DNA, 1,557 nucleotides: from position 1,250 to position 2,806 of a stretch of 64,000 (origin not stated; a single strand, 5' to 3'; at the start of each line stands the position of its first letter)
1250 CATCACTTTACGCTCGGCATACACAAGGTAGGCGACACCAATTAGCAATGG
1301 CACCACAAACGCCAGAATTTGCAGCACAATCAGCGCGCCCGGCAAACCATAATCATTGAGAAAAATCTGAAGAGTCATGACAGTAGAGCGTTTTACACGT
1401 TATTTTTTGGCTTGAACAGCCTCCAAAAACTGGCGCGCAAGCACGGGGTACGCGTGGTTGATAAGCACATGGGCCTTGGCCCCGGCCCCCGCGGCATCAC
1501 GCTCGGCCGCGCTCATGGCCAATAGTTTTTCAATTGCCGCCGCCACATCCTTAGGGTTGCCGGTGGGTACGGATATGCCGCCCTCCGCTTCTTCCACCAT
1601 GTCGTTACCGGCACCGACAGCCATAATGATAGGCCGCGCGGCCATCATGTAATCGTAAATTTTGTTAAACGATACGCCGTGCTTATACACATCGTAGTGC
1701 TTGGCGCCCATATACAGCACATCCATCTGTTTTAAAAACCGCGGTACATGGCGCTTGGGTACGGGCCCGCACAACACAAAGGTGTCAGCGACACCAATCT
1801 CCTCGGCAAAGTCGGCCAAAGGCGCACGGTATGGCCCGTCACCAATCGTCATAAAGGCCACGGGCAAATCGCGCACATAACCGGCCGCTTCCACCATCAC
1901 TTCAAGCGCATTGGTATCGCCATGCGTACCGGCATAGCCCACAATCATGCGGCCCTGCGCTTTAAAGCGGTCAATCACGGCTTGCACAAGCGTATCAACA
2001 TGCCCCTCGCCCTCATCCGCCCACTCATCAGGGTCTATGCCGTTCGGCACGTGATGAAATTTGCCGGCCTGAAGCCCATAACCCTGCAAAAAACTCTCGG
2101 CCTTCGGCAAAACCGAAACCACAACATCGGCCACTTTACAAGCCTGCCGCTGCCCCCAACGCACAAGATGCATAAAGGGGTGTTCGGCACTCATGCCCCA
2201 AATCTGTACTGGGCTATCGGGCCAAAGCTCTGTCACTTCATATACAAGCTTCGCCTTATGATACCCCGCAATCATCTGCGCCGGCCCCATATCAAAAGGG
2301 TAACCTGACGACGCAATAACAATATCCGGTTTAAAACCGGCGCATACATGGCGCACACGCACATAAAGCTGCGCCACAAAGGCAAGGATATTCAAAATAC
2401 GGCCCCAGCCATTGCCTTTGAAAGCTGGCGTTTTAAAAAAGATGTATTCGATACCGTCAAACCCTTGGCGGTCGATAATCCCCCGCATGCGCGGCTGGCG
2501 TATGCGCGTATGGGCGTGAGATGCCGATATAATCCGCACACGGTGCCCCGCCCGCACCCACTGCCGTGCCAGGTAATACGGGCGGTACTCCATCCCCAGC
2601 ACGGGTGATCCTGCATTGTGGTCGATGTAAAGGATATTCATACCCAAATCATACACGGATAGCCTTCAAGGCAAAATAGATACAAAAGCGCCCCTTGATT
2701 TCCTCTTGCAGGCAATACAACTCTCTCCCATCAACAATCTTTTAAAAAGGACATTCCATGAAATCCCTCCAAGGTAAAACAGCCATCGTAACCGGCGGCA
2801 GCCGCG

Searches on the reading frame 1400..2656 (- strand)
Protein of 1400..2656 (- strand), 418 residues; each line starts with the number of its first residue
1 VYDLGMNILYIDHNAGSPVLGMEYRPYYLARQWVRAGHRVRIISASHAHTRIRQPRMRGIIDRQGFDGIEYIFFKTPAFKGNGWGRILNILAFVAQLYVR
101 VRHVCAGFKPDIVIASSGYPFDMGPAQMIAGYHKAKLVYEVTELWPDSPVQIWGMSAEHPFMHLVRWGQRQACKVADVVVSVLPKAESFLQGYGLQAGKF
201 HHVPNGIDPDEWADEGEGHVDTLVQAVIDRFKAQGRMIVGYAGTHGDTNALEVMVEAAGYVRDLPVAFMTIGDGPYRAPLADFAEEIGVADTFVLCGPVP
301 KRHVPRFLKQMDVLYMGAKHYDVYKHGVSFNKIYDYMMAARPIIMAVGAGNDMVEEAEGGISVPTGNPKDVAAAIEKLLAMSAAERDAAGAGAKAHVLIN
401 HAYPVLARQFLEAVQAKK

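Call 84: search_protein_families(library=pfam, proteins=[window:1400-2656:-], max_evalue=0.001)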
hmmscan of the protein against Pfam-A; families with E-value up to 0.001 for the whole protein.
window:1400-2656:- (418 aa): 4 families
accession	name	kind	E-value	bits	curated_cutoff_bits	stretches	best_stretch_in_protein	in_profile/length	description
PF13579.12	Glyco_trans_4_4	-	2.7e-15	57.5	29.7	1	21-206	2-158/158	Glycosyl transferase 4-like domain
PF13439.12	Glyco_transf_4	-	3.9e-14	53.5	28.5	1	21-210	3-169/170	Glycosyltransferase Family 4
PF13692.12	Glyco_trans_1_4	-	5.4e-14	53.1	27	1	238-380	3-141/142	Glycosyl transferases group 1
PF00534.26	Glycos_transf_1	-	4.4e-08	33.3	26.4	1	234-390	13-166/172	Glycosyl transferases group 1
